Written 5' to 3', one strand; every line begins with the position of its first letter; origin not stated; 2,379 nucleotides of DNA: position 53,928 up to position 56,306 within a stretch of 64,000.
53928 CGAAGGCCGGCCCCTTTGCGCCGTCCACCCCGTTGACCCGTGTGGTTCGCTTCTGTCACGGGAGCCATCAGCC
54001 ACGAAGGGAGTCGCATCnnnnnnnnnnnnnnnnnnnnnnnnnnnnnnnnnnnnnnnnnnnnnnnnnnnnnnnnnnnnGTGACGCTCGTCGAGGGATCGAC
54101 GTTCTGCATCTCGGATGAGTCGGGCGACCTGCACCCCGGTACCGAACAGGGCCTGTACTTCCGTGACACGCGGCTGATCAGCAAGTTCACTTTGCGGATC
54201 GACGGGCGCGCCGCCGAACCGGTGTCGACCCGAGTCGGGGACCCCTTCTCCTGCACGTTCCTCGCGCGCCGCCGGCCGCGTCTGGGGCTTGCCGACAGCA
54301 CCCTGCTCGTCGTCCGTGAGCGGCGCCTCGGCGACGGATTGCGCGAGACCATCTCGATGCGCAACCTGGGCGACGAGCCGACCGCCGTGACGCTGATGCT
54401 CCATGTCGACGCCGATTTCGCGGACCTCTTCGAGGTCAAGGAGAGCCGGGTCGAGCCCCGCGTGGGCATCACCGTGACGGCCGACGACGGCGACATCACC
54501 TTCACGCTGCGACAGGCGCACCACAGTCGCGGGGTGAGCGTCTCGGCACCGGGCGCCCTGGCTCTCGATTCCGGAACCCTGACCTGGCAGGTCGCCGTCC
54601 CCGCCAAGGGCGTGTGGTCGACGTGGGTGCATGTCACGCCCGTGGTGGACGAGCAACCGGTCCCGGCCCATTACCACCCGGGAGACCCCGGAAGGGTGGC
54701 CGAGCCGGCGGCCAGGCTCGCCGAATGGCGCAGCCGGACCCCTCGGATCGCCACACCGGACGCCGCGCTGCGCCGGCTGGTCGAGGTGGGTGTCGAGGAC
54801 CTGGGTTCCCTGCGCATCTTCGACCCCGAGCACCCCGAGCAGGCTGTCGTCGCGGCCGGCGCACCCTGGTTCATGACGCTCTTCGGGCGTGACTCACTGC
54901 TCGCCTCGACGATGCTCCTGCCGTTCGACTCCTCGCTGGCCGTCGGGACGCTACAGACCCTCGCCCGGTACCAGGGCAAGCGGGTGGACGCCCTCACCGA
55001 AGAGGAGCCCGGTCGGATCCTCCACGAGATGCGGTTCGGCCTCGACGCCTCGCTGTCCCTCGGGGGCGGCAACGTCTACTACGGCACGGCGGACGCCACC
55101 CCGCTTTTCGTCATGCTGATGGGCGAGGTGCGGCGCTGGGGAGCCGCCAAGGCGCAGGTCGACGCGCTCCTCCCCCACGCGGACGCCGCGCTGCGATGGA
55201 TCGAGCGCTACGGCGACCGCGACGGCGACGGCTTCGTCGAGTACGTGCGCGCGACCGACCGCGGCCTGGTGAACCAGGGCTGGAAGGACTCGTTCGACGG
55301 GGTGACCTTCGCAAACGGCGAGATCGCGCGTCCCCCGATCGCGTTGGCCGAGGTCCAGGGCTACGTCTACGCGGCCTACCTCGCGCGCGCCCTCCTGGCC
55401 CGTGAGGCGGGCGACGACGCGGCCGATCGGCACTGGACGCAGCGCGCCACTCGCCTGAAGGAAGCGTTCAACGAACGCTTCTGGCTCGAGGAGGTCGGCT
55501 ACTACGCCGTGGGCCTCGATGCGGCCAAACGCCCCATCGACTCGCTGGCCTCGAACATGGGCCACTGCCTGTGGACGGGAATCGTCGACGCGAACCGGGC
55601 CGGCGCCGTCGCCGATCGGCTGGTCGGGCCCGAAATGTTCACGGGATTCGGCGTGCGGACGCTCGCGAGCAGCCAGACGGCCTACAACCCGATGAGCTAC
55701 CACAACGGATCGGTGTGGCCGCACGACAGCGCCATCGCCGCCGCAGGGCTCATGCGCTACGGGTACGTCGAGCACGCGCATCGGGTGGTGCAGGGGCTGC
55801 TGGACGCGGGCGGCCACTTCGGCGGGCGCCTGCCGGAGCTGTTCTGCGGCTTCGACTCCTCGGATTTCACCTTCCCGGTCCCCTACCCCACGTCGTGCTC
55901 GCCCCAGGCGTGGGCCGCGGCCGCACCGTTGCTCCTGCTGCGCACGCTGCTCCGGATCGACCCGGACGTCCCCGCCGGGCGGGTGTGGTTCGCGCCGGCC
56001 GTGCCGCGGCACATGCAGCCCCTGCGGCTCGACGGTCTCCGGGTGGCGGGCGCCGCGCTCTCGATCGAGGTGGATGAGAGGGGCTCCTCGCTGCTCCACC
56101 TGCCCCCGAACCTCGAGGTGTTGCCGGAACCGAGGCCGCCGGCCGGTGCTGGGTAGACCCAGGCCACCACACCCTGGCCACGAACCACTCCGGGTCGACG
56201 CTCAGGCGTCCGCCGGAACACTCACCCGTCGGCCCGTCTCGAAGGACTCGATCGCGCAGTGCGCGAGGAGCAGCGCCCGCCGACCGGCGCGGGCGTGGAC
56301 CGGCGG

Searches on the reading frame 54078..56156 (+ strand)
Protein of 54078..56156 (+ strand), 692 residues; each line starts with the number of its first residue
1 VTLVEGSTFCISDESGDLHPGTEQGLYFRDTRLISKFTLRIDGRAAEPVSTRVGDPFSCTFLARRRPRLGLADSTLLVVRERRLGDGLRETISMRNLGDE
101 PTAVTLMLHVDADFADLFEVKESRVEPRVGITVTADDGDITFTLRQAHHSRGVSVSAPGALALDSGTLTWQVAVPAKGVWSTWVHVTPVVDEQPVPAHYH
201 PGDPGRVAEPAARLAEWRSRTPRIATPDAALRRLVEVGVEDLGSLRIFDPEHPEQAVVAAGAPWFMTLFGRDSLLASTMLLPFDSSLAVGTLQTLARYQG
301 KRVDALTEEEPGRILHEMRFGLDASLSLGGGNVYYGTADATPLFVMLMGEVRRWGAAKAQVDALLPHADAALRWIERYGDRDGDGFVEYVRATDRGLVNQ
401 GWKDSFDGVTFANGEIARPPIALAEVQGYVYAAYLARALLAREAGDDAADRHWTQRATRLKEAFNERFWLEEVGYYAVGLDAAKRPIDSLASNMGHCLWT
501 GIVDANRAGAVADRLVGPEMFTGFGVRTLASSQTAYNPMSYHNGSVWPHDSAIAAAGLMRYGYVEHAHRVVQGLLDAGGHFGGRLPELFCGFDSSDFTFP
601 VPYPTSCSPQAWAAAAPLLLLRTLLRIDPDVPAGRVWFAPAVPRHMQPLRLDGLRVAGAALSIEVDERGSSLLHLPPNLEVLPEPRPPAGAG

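Call 21: search_protein_families(library=pfam, proteins=[window:54078-56156:+])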
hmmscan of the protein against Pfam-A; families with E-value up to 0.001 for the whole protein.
window:54078-56156:+ (692 aa): 4 families
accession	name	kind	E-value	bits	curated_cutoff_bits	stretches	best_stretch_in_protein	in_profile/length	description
PF14742.11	GDE_N_bis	-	6.2e-46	157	22.1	1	3-182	1-191/194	N-terminal domain of (some) glycogen debranching enzymes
PF22422.2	MGH1-like_GH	-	2.3e-18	67.3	27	1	352-577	78-327/356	Mannosylglycerate hydrolase MGH1-like glycoside hydrolase domain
PF06202.20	GDE_C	-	1.8e-09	37.4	21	1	423-616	162-364/367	Amylo-alpha-1,6-glucosidase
PF01204.24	Trehalase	-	7.4e-05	22.2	21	1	434-575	317-459/512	Trehalase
